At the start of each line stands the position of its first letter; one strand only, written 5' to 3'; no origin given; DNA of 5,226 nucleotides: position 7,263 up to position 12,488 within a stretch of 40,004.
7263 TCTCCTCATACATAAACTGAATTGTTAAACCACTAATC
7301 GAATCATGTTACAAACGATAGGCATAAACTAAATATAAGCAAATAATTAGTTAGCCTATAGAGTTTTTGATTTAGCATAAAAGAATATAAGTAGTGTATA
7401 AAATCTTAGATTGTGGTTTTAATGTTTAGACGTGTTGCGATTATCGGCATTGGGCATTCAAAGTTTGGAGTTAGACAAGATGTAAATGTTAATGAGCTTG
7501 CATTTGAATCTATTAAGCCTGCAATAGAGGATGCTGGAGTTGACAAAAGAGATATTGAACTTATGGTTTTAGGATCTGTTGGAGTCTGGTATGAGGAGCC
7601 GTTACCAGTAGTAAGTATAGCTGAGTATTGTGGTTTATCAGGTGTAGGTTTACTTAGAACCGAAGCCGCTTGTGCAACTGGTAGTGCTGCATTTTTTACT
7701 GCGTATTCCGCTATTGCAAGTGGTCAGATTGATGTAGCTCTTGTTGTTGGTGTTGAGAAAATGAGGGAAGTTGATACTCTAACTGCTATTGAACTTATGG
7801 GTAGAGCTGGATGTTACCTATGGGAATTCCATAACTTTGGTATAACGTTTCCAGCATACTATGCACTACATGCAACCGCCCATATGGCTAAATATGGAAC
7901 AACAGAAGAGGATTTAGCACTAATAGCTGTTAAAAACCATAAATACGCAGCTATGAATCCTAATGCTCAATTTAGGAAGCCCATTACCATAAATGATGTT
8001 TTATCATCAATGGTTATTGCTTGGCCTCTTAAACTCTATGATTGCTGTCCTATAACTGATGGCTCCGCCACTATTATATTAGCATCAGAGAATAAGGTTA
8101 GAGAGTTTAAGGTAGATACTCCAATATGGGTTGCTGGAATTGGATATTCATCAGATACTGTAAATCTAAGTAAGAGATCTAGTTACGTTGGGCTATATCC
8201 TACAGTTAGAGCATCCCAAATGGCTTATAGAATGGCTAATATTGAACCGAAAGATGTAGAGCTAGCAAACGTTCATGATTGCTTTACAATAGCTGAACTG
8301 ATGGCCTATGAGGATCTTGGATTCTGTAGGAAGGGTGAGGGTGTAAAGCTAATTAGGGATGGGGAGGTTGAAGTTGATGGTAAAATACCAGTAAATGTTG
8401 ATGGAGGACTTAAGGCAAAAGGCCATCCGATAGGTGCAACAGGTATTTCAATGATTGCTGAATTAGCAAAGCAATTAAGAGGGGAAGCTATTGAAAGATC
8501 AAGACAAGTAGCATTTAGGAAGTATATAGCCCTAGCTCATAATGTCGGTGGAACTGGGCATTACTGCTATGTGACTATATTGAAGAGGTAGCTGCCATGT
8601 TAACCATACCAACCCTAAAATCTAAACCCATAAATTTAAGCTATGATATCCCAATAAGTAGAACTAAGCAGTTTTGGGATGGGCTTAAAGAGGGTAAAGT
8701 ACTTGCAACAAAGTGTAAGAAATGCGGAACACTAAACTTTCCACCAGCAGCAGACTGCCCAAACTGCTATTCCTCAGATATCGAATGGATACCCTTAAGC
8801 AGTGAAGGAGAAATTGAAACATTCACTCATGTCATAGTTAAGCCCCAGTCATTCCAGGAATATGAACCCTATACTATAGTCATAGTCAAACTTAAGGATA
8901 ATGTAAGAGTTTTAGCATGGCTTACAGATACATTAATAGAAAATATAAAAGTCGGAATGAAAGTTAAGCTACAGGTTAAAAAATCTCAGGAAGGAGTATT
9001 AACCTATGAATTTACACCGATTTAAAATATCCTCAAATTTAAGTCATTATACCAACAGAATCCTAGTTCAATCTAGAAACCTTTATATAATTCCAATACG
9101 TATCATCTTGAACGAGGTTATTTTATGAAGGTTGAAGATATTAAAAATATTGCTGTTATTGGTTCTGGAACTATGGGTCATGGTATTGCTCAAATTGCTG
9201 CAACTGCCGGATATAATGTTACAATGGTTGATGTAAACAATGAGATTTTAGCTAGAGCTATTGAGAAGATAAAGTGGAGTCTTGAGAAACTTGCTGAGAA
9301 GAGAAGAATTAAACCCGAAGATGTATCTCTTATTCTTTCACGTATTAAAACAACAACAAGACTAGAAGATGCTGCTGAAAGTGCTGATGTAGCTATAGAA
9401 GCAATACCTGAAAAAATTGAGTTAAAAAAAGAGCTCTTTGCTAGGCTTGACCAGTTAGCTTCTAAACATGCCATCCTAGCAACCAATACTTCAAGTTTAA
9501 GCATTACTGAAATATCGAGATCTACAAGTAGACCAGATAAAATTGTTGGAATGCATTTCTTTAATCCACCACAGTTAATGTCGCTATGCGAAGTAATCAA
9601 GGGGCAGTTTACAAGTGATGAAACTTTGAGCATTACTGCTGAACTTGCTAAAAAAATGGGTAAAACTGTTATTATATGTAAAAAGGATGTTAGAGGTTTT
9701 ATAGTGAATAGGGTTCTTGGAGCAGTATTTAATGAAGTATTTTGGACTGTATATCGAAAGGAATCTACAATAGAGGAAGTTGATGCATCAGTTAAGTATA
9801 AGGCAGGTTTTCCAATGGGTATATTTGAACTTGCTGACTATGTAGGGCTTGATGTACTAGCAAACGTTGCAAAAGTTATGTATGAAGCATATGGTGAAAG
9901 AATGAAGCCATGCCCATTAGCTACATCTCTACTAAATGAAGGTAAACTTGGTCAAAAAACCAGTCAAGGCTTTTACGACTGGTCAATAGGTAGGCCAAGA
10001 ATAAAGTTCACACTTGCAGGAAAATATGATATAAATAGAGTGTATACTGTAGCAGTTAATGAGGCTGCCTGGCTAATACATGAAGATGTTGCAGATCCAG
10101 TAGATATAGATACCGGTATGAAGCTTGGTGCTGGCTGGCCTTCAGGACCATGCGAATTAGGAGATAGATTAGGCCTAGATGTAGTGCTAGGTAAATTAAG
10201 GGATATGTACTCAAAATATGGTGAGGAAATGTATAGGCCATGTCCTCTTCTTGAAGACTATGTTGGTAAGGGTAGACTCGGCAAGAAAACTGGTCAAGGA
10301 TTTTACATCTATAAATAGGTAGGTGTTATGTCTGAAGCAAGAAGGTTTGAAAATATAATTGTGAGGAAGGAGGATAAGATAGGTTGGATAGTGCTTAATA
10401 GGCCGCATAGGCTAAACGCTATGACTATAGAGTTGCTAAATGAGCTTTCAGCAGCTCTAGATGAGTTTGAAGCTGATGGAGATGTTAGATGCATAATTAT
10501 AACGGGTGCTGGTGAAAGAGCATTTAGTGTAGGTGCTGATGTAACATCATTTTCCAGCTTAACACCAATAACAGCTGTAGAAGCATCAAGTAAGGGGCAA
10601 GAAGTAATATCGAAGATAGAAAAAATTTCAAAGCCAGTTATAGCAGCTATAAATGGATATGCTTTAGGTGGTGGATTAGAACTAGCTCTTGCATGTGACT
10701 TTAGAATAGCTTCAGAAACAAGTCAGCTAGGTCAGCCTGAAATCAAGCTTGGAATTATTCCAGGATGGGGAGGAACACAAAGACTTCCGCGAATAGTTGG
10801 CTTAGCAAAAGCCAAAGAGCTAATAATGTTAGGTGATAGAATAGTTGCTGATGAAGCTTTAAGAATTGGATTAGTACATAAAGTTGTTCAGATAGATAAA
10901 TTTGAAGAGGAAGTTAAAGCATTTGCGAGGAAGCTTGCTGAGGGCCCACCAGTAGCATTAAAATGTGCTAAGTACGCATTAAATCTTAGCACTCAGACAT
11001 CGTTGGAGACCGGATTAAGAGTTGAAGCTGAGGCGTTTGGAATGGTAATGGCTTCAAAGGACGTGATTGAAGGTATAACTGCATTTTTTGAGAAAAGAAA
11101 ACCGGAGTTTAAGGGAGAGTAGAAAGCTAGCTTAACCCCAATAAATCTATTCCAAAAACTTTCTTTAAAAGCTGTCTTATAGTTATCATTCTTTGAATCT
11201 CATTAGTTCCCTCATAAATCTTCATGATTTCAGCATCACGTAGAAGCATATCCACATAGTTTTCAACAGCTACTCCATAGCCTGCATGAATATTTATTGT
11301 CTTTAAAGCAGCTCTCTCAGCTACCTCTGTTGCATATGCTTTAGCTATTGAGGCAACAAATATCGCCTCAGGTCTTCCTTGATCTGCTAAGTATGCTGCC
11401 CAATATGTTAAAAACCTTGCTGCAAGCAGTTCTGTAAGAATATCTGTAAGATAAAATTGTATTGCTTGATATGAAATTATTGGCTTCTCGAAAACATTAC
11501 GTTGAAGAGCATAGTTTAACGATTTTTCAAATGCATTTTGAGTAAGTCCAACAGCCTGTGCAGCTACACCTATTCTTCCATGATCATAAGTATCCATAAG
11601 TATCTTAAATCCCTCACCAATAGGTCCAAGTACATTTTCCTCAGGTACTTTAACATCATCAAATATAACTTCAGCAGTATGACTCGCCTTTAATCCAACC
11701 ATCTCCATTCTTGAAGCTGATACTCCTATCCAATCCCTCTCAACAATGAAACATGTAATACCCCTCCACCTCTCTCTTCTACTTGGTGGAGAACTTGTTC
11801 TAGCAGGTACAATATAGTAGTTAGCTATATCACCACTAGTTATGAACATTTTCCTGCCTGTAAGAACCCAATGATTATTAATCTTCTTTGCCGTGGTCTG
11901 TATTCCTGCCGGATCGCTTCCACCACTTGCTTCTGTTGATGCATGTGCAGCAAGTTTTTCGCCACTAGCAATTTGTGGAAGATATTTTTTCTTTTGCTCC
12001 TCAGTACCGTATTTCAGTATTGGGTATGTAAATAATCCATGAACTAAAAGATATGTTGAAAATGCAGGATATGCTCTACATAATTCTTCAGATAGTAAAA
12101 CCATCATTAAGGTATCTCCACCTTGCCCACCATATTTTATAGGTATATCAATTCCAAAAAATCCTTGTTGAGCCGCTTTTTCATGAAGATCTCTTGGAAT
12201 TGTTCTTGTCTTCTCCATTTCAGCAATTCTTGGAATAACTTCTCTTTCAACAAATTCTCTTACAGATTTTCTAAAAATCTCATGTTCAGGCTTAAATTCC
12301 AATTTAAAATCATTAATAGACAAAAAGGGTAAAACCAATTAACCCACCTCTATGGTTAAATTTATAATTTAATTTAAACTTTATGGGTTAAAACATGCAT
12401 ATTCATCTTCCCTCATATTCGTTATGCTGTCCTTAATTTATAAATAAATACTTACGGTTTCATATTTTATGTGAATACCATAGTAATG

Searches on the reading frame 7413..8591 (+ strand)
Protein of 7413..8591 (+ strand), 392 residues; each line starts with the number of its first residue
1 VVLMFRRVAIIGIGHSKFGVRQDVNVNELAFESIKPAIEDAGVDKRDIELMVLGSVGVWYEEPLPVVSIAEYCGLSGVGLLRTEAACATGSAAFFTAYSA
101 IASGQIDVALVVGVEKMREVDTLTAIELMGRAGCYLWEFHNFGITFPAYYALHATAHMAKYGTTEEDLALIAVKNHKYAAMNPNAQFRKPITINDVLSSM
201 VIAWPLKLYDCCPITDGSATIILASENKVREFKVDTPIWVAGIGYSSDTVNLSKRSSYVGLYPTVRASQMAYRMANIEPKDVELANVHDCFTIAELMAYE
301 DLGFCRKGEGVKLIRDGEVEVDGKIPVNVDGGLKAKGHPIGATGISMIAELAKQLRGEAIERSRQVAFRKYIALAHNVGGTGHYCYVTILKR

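Call 13: search_protein_families(library=pfam, proteins=[window:7413-8591:+], max_evalue=0.0001)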
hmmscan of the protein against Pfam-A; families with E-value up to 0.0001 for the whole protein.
window:7413-8591:+ (392 aa): 4 families
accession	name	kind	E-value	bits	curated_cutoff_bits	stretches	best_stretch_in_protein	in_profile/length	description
PF22691.2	Thiolase_C_1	-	2.9e-45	154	28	1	244-392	1-144/144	Thiolase C-terminal domain-like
PF00108.29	Thiolase_N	-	1.8e-23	83.7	26.4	1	13-226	6-259/260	Thiolase, N-terminal domain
PF02803.24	Thiolase_C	-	2.9e-09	37.1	27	1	259-358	20-100/123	Thiolase, C-terminal domain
PF00109.32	ketoacyl-synt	-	3.9e-06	27.1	20.8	1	70-126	158-213/252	Beta-ketoacyl synthase, N-terminal domain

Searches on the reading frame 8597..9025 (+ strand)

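Call 13: search_protein_families(library=pfam, proteins=[window:8597-9025:+], max_evalue=0.0001)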
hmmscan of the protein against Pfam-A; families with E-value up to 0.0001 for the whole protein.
window:8597-9025:+ (142 aa): 2 families
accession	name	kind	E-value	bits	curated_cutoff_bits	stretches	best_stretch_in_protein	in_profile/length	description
PF01796.24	OB_ChsH2_C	-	7.8e-17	61.4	27.1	1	64-126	1-63/65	ChsH2, C-terminal OB-fold domain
PF12172.15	zf-ChsH2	-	2.7e-15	56.3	23.2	1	27-63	1-37/37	ChsH2, rubredoxin-like zinc ribbon domain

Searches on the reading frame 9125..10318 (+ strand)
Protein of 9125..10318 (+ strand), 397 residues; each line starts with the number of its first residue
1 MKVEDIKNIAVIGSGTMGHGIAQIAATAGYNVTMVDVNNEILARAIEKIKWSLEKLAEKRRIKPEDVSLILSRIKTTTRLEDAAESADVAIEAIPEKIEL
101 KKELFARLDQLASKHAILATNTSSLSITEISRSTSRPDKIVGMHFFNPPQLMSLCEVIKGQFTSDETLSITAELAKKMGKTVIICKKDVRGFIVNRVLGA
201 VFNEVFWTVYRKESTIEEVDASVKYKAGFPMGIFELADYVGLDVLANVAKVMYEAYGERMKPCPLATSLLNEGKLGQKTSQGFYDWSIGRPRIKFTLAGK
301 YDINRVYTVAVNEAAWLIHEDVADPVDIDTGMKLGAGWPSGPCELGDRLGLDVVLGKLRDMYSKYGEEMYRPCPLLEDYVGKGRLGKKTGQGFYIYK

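Call 13: search_protein_families(library=pfam, proteins=[window:9125-10318:+], max_evalue=0.0001)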
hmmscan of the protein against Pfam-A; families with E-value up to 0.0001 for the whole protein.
window:9125-10318:+ (397 aa): 6 families
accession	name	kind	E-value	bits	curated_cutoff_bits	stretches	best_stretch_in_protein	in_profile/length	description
PF02737.24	3HCDH_N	-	3e-68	229.7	22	1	8-188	1-179/180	3-hydroxyacyl-CoA dehydrogenase, NAD binding domain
PF00725.27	3HCDH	-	1.4e-59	199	22.1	2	191-286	1-97/97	3-hydroxyacyl-CoA dehydrogenase, C-terminal domain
PF03446.21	NAD_binding_2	-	1.3e-06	29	21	1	8-123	1-95/161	NAD binding domain of 6-phosphogluconate dehydrogenase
PF03807.23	F420_oxidored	-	1.8e-06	28.9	21.6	1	9-96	2-69/94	NADP oxidoreductase coenzyme F420-dependent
PF01210.29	NAD_Gly3P_dh_N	-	4.7e-06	27.1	23.1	1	8-119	1-100/158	NAD-dependent glycerol-3-phosphate dehydrogenase N-terminus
PF07992.20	Pyr_redox_2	-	3.2e-05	23.9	26.1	1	7-63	143-199/291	Pyridine nucleotide-disulphide oxidoreductase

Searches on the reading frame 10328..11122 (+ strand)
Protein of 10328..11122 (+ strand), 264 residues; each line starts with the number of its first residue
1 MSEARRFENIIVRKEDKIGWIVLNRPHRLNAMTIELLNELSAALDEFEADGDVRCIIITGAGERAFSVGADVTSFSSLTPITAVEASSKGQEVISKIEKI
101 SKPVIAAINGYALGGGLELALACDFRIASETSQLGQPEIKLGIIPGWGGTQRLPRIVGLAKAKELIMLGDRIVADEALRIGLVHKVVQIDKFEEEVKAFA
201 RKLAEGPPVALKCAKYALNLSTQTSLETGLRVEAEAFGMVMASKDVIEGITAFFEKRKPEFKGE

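Call 13: search_protein_families(library=pfam, proteins=[window:10328-11122:+], max_evalue=0.0001)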
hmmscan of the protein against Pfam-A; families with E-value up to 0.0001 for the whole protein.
window:10328-11122:+ (264 aa): 2 families
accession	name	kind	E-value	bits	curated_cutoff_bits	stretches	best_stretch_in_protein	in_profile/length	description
PF00378.25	ECH_1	-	1.2e-71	241.5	27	1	15-263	3-250/251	Enoyl-CoA hydratase/isomerase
PF16113.10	ECH_2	-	1.3e-41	143.7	27.2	1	18-194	1-179/335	Enoyl-CoA hydratase/isomerase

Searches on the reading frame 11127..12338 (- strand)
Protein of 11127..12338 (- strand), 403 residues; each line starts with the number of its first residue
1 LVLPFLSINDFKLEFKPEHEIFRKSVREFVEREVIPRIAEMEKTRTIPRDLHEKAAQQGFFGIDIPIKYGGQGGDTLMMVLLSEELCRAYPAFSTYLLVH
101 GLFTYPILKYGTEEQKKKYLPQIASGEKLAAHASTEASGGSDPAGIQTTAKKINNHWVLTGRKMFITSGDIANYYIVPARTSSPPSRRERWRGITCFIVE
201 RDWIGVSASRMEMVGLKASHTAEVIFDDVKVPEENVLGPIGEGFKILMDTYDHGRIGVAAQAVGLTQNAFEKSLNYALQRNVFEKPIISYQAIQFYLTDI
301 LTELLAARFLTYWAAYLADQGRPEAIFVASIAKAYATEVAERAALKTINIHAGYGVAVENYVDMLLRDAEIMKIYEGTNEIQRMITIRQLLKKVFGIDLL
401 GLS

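Call 13: search_protein_families(library=pfam, proteins=[window:11127-12338:-], max_evalue=0.0001)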
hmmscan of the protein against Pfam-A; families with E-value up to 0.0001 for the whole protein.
window:11127-12338:- (403 aa): 4 families
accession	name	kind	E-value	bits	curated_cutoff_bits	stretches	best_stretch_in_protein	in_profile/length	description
PF00441.29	Acyl-CoA_dh_1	-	1.2e-39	136.3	22.4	1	241-390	1-149/150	Acyl-CoA dehydrogenase, C-terminal domain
PF02771.21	Acyl-CoA_dh_N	-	2.5e-37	128.1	22.9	1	17-127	2-113/113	Acyl-CoA dehydrogenase, N-terminal domain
PF02770.24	Acyl-CoA_dh_M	-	3e-20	72.6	33.3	1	132-229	2-97/97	Acyl-CoA dehydrogenase, middle domain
PF08028.16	Acyl-CoA_dh_2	-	2.3e-11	44.6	22.7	1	256-379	1-133/134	Acyl-CoA dehydrogenase, C-terminal domain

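Call 57: search_protein_families(library=ncbifam, proteins=[window:11127-12338:-], max_evalue=0.001)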
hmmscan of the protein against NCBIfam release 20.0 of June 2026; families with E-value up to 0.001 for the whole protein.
window:11127-12338:- (403 aa): 23 families
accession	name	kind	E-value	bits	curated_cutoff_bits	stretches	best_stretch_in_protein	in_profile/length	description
NF042972.1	AcrlCoAredClosAcrC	equivalog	6.1e-106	354.3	640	1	13-392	3-378/378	acryloyl-CoA reductase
NF058590.1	AcCoDHFadEBacil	equivalog_domain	1.9e-79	267.8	600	2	14-320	20-322/586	acyl-CoA dehydrogenase FadE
NF043006.1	CyhCrbnylCoADH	equivalog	8.5e-78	262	650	1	18-393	7-378/380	cyclohexane-1-carbonyl-CoA dehydrogenase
NF045552.1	GlutCoADH_Des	equivalog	2.3e-71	241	470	1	13-387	3-376/387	glutaryl-CoA dehydrogenase Acd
NF042439.1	SulpropCoADesulf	equivalog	1.4e-65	221.5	600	1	24-392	2-372/379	3-sulfinopropanoyl-CoA desulfinase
NF045652.1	ProlPCPDhRedW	equivalog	5.6e-65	219.6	650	1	17-389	2-372/376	L-prolyl-[peptidyl-carrier protein] dehydrogenase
NF053553.1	prodigi_MBC_PigA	equivalog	5.9e-61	206.7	500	1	16-390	6-379/381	prodigiosin MBC biosynthesis dehydrogenase PigA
NF008997.0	PRK12341.1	equivalog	2.6e-58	197.9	537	1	16-393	6-379/382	acyl-CoA dehydrogenase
TIGR03207.1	cyc_hxne_CoA_dh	equivalog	1.6e-52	178.5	575.35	1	20-389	6-370/372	cyclohexanecarboxyl-CoA dehydrogenase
NF002885.1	PRK03354.1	equivalog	1.7e-50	172.1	540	1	14-393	4-376/378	crotonobetainyl-CoA dehydrogenase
NF052270.1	Staph_DH_FadE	equivalog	3.5e-44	151.1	600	1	23-390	29-393/400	acyl-CoA dehydrogenase FadE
NF007000.1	PRK09463.1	subfamily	1.3e-33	116.3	600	1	42-387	69-431/726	acyl-CoA dehydrogenase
TIGR03203.1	pimD_small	equivalog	2.7e-31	109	652.7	1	49-364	40-350/378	pimeloyl-CoA dehydrogenase small subunit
TIGR03204.1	pimC_large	equivalog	1.1e-26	93.7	623.85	1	13-308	2-295/395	pimeloyl-CoA dehydrogenase large subunit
NF009586.0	PRK13026.1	subfamily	2.9e-26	92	608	1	41-387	103-466/777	acyl-CoA dehydrogenase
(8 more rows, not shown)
